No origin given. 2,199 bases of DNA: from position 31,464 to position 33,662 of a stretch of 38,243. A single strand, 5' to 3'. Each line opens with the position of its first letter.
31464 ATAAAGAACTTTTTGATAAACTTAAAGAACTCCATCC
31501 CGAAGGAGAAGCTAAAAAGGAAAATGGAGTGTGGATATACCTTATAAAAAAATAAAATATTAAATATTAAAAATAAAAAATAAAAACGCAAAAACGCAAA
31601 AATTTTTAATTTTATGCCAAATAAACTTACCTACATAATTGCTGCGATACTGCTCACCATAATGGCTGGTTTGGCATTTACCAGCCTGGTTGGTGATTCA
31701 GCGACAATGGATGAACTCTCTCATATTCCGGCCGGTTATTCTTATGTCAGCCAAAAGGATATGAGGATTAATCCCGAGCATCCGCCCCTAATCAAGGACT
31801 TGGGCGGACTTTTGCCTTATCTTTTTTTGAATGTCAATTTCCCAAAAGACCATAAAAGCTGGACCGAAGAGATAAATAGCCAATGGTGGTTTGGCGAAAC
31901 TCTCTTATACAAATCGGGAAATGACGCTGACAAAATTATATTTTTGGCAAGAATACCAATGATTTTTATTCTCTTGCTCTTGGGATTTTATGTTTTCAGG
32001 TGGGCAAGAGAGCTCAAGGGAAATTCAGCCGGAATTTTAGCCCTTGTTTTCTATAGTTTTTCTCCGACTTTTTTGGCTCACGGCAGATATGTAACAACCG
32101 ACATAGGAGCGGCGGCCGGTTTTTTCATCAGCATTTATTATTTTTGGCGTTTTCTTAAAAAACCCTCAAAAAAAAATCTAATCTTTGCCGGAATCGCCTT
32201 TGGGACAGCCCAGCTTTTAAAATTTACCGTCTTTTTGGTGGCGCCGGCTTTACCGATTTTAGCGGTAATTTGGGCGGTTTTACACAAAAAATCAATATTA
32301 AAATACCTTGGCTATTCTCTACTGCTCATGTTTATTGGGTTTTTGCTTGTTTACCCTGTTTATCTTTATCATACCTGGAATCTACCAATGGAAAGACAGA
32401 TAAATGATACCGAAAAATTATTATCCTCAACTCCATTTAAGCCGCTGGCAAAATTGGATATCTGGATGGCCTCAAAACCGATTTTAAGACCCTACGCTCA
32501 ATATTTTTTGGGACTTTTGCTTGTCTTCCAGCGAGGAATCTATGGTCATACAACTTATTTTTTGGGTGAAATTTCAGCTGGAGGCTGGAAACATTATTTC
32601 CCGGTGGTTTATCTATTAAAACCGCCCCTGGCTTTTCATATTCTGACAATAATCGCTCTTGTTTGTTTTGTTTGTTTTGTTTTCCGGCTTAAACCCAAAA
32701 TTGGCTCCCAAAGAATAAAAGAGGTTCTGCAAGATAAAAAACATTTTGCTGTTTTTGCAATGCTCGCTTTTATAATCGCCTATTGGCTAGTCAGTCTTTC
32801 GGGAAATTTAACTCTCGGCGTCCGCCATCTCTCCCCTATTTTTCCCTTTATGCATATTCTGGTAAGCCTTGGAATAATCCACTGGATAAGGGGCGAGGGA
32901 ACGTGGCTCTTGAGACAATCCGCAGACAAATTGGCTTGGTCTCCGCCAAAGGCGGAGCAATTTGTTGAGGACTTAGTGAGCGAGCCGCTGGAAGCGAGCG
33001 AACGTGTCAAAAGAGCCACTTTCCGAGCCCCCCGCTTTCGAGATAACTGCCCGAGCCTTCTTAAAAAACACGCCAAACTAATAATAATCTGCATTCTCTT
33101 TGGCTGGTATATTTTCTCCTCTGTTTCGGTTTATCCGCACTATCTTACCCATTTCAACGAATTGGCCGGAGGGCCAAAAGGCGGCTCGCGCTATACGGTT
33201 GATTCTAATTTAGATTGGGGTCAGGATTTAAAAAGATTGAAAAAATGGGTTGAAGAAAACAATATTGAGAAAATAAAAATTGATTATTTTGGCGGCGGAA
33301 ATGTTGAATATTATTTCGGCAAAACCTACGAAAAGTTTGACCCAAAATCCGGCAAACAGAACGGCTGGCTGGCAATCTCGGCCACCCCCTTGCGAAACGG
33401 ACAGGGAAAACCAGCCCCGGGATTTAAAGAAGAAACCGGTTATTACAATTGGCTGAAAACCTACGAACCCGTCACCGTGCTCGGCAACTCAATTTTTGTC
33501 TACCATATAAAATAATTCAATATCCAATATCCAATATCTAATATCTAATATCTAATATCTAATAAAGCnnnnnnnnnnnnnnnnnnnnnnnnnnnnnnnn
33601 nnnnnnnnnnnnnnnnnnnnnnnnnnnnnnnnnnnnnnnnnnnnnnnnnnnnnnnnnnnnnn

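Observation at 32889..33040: Second copy of the element, in a GT39-like gene, shows compensatory stem changes relative to copy E1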

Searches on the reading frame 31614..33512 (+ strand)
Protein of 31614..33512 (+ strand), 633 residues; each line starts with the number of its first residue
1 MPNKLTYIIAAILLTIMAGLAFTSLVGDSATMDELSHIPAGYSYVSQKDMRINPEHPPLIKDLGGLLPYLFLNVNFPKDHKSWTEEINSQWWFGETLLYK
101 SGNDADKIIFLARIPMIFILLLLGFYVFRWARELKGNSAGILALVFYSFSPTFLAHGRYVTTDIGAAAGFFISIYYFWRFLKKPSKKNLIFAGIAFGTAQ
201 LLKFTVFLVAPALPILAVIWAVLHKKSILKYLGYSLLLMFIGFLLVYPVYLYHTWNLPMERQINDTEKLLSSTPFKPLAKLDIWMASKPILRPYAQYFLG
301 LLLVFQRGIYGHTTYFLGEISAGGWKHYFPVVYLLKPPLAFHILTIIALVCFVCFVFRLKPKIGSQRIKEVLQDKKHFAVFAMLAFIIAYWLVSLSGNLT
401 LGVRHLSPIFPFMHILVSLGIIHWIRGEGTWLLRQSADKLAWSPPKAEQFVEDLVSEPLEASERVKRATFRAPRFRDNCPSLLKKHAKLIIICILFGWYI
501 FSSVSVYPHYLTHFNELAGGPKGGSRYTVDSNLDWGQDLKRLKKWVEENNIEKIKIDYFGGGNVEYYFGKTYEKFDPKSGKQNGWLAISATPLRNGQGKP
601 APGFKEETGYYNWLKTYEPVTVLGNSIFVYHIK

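Call 27: search_protein_families(library=pfam, proteins=[window:31614-33512:+], max_evalue=0.01)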
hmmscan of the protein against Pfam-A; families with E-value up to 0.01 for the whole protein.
window:31614-33512:+ (633 aa): 1 family
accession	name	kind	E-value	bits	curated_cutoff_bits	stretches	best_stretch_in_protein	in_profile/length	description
PF13231.12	PMT_2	-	1.9e-14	54.6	26.1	1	110-251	22-159/160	Dolichyl-phosphate-mannose-protein mannosyltransferase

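Call 34: find_homologous_proteins(query=window:31614-33512:+, max_evalue=0.00001)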
Query window:31614-33512:+ (633 aa): 1464 proteins with E <= 0.00001 among 8000 candidates; the best 120 are listed.
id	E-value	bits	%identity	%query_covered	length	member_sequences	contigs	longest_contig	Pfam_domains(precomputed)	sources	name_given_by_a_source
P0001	0.0e+0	1446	99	100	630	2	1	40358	PF13231.13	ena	-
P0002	7.5e-275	932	66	100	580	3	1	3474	PF13231.13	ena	-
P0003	3.3e-273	926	66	100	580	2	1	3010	PF13231.13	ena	-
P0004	1.3e-267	908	73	65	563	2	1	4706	PF13231.13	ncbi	-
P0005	1.2e-264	898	69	66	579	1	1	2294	PF13231.13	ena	-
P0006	4.6e-251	853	60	100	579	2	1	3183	PF13231.13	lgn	-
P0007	2.5e-222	758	56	100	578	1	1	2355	PF13231.13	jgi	-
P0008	1.9e-202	692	50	100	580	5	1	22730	PF13231.13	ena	-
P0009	1.6e-199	683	51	100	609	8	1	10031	PF13231.13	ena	-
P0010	8.1e-199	680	52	100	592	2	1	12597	PF13231.13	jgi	-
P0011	5.2e-197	674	51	100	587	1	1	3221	PF02366.25,PF13231.13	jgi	-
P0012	6.0e-197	674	52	100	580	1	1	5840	PF13231.13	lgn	-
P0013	1.1e-196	673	50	100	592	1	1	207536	PF02366.25,PF13231.13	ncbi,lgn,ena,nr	ncbi:glycosyltransferase family 39 protein [Patescibacteria group bacterium]|nr:glycosyltransferase 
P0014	1.8e-196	673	51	100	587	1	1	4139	PF02366.25,PF13231.13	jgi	-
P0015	3.0e-196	672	51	100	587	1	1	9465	PF02366.25,PF13231.13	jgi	-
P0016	3.1e-196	672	51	100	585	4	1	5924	PF13231.13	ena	-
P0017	6.3e-196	671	50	100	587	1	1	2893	PF02366.25,PF13231.13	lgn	-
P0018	5.0e-195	668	55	67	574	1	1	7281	PF13231.13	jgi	-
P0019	5.4e-195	668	50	100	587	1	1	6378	PF02366.25,PF13231.13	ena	-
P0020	7.5e-195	667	55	67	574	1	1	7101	PF13231.13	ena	-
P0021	1.9e-194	666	51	100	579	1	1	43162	PF13231.13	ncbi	-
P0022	3.5e-194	665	56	67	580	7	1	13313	PF13231.13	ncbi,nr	ncbi:MAG: glycosyltransferase family 39 protein [bacterium]|nr:glycosyltransferase family 39 protein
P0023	1.1e-193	663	51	100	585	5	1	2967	PF13231.13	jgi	-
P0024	3.0e-193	662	55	66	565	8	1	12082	PF13231.13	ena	-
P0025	5.6e-193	661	51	100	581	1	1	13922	PF13231.13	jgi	jgi:4-amino-4-deoxy-L-arabinose transferase-like glycosyltransferase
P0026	6.6e-193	661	52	100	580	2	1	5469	PF13231.13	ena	-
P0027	7.5e-193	661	50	100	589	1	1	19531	PF13231.13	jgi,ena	-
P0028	9.7e-193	660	51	100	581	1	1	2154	PF13231.13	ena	-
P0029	1.3e-192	660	51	100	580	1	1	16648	PF02366.25,PF13231.13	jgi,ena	-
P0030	4.4e-192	658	50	100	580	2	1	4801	PF02366.25,PF13231.13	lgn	-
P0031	4.4e-192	658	51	100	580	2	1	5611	PF13231.13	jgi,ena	-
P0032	4.7e-192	658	50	100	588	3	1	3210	PF09913.16,PF13231.13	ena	-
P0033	5.7e-192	658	56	67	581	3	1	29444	PF13231.13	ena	-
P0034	7.6e-192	657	49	100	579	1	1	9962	PF13231.13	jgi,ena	-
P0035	8.0e-192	657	58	66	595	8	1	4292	PF13231.13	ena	-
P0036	8.1e-192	657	50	100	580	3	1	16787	PF13231.13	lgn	-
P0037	1.0e-191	657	52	100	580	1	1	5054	PF13231.13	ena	-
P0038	1.3e-191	657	49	100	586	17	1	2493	PF13231.13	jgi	-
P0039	1.4e-191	657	51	100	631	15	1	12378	PF13231.13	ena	-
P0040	1.8e-191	656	50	100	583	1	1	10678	PF13231.13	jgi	-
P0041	2.2e-191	656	49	100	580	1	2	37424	PF02366.25,PF13231.13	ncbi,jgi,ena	-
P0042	2.4e-191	656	55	67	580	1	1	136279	PF13231.13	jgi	jgi:hypothetical protein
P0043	2.6e-191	656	56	67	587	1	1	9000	PF13231.13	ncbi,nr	ncbi:MAG: glycosyltransferase family 39 protein [Candidatus Pacebacteria bacterium]|nr:glycosyltrans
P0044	2.7e-191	656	51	100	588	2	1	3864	PF13231.13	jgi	jgi:hypothetical protein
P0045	2.8e-191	656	51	100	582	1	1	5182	PF13231.13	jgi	jgi:membrane protein YdbS with pleckstrin-like domain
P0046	3.8e-191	655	51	100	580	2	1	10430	PF13231.13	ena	-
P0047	4.6e-191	655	52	100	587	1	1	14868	PF02366.25,PF13231.13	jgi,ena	-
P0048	4.7e-191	655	56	67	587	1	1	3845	PF13231.13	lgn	-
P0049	6.2e-191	654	53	67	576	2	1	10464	PF13231.13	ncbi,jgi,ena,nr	ncbi:glycosyltransferase family 39 protein [Patescibacteria group bacterium]|nr:glycosyltransferase 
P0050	6.9e-191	654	50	100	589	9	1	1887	PF02366.25,PF13231.13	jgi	-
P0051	9.2e-191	654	50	100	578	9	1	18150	PF02366.25,PF13231.13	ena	-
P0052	1.2e-190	653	49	100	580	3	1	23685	PF13231.13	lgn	-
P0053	1.6e-190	653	49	100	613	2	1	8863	PF13231.13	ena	-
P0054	1.6e-190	653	51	100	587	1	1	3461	PF02366.25,PF13231.13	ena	-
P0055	1.8e-190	653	50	100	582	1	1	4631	PF13231.13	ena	-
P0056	2.0e-190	653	55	67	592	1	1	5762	PF13231.13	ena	-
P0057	2.5e-190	652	51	100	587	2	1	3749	PF13231.13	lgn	-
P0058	2.7e-190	652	50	100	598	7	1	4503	PF13231.13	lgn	-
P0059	4.9e-190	651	50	100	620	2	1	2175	PF02366.25,PF13231.13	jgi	jgi:hypothetical protein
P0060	5.8e-190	651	50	99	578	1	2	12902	PF02366.25,PF13231.13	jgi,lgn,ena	-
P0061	6.4e-190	651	50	100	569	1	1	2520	PF02366.25,PF13231.13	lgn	-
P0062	6.8e-190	651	49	100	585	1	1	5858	PF13231.13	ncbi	-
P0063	8.7e-190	651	50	100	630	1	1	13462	PF03901.24,PF13231.13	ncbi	-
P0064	9.7e-190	650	49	100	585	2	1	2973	PF13231.13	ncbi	-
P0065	1.6e-189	650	50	100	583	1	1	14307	PF02366.25,PF03901.24,PF13231.13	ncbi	-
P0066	1.7e-189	650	49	100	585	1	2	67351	PF13231.13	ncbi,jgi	-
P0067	1.8e-189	650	49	100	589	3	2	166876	PF13231.13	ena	-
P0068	2.5e-189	649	53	70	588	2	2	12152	PF02366.25,PF13231.13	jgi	-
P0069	2.8e-189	649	49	100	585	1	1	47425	PF13231.13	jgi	-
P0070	3.0e-189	649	50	100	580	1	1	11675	PF13231.13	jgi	-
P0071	3.3e-189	649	49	100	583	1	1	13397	PF02366.25,PF03901.24,PF13231.13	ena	-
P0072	3.8e-189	648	49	100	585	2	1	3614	PF13231.13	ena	-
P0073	4.0e-189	648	57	67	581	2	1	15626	PF02366.25,PF13231.13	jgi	-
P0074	4.3e-189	648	50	100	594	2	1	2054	PF13231.13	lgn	-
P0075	4.6e-189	648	49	100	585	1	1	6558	PF13231.13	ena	-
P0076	4.6e-189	648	51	100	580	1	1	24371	PF13231.13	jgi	jgi:hypothetical protein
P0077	5.2e-189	648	51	100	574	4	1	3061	PF13231.13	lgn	-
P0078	5.2e-189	648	46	100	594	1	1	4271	PF02366.25,PF13231.13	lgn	-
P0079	6.1e-189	648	51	100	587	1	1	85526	PF02366.25,PF13231.13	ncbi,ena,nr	ncbi:glycosyltransferase family 39 protein [Patescibacteria group bacterium]|nr:glycosyltransferase 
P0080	6.9e-189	648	50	100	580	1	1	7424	PF02366.25,PF13231.13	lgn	-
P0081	7.1e-189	648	48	100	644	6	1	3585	PF13231.13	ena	-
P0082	7.1e-189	648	54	66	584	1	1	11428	PF02366.25,PF13231.13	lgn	-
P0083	7.6e-189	647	48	100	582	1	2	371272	PF02366.25,PF13231.13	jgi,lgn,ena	-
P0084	8.0e-189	647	50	100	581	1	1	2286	PF13231.13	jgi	-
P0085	8.6e-189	647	53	67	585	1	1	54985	PF02366.25,PF13231.13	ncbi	-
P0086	8.9e-189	647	48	100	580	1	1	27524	PF02366.25,PF13231.13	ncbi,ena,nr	ncbi:MAG: glycosyltransferase family 39 protein [Patescibacteria group bacterium]|nr:glycosyltransfe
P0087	9.3e-189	647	49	100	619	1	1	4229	PF02366.25,PF13231.13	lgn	-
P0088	9.7e-189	647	50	100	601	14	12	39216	PF02366.25,PF13231.13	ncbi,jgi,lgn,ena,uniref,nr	ncbi:hypothetical protein COX73_01470 [bacterium (Candidatus Gribaldobacteria) CG_4_10_14_0_2_um_fil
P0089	9.8e-189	647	49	100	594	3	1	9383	PF13231.13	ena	-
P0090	1.0e-188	647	51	96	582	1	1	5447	PF13231.13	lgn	-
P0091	1.2e-188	647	50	100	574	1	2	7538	PF13231.13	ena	-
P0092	1.3e-188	647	48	96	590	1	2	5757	PF02366.25,PF13231.13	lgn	-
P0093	1.7e-188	646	50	100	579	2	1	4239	PF13231.13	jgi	-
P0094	1.8e-188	646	52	96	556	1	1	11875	PF02366.25,PF13231.13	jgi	-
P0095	1.9e-188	646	51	100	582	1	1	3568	PF13231.13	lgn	-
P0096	2.1e-188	646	49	100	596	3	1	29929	PF02366.25,PF03901.24,PF13231.13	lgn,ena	-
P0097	3.4e-188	645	49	100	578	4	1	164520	PF13231.13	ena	-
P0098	4.9e-188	645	49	98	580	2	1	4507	PF13231.13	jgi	-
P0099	5.3e-188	645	50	100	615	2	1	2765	PF03901.24,PF13231.13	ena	-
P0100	5.5e-188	645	50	100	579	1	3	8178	PF13231.13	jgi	jgi:preprotein translocase subunit SecG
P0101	5.6e-188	645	57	66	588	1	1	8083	PF13231.13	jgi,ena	-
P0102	5.8e-188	645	53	67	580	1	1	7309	PF13231.13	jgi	jgi:hypothetical protein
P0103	6.2e-188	644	50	97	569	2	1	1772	PF13231.13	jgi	jgi:hypothetical protein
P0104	1.2e-187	644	49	100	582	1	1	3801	PF13231.13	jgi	-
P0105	1.7e-187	643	48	100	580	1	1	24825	PF02366.25,PF13231.13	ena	-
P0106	1.9e-187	643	51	100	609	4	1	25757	PF02366.25,PF13231.13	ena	-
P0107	1.9e-187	643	48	100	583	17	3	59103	PF02366.25,PF13231.13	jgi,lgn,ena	-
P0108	2.0e-187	643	50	100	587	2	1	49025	PF02366.25,PF13231.13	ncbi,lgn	-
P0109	2.1e-187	643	49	100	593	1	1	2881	PF13231.13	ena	-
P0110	2.2e-187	643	49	100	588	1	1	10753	PF02366.25,PF13231.13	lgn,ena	-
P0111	3.7e-187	642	50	99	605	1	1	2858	PF13231.13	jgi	jgi:hypothetical protein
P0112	6.1e-187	641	50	100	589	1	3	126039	PF13231.13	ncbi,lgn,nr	ncbi:MAG: glycosyltransferase family 39 protein [Candidatus Pacebacteria bacterium]|nr:glycosyltrans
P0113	7.2e-187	641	49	100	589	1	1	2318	PF02366.25,PF13231.13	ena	-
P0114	9.0e-187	641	47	100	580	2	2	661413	PF02366.25,PF13231.13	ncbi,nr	ncbi:MAG: glycosyltransferase family 39 protein [Candidatus Nealsonbacteria bacterium]|nr:MAG: glyco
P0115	1.1e-186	640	50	100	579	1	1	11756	PF13231.13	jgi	-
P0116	1.2e-186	640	50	100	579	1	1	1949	PF13231.13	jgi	-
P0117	1.3e-186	640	49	100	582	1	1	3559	PF02366.25,PF13231.13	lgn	-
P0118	1.3e-186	640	50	100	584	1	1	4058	PF13231.13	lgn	-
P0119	1.4e-186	640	49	100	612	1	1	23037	PF02366.25,PF03901.24,PF13231.13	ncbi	ncbi:MAG: glycosyltransferase family 39 protein [bacterium]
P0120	2.0e-186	640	50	100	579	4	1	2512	PF13231.13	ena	-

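Call 59: find_encoding_contigs(protein=P0001, flank=10000, max_places=3)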
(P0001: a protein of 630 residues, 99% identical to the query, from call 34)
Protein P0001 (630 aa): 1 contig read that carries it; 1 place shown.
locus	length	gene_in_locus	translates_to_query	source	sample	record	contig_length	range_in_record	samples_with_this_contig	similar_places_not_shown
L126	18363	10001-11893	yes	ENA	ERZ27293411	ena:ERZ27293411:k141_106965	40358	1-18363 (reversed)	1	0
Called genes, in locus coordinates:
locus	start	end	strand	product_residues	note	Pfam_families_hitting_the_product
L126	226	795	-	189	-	-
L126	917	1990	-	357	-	PF11104:PilM_2, PF14450:FtsA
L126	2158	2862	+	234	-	PF18912:DZR_2, PF00156:Pribosyltran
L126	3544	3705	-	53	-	-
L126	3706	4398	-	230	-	-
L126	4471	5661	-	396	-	PF05496:RuvB_N (weak), PF04851:ResIII (weak), PF13177:DNA_pol3_delta2, PF13401:AAA_22 (weak), PF13177:DNA_pol3_delta2, PF00004:AAA (weak), PF22608:DNAX_ATPase_lid, PF12169:DNA_pol3_gamma3, +2 more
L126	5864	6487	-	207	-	PF04138:GtrA_DPMS_TM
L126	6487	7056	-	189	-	-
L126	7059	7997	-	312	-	-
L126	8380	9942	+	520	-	PF13231:PMT_2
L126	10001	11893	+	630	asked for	PF13231:PMT_2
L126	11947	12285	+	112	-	-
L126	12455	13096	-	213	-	PF07690:MFS_1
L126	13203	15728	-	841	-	PF17871:AAA_lid_9, PF00004:AAA (weak), PF07724:AAA_2, PF07728:AAA_5, PF10431:ClpB_D2-small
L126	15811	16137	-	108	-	-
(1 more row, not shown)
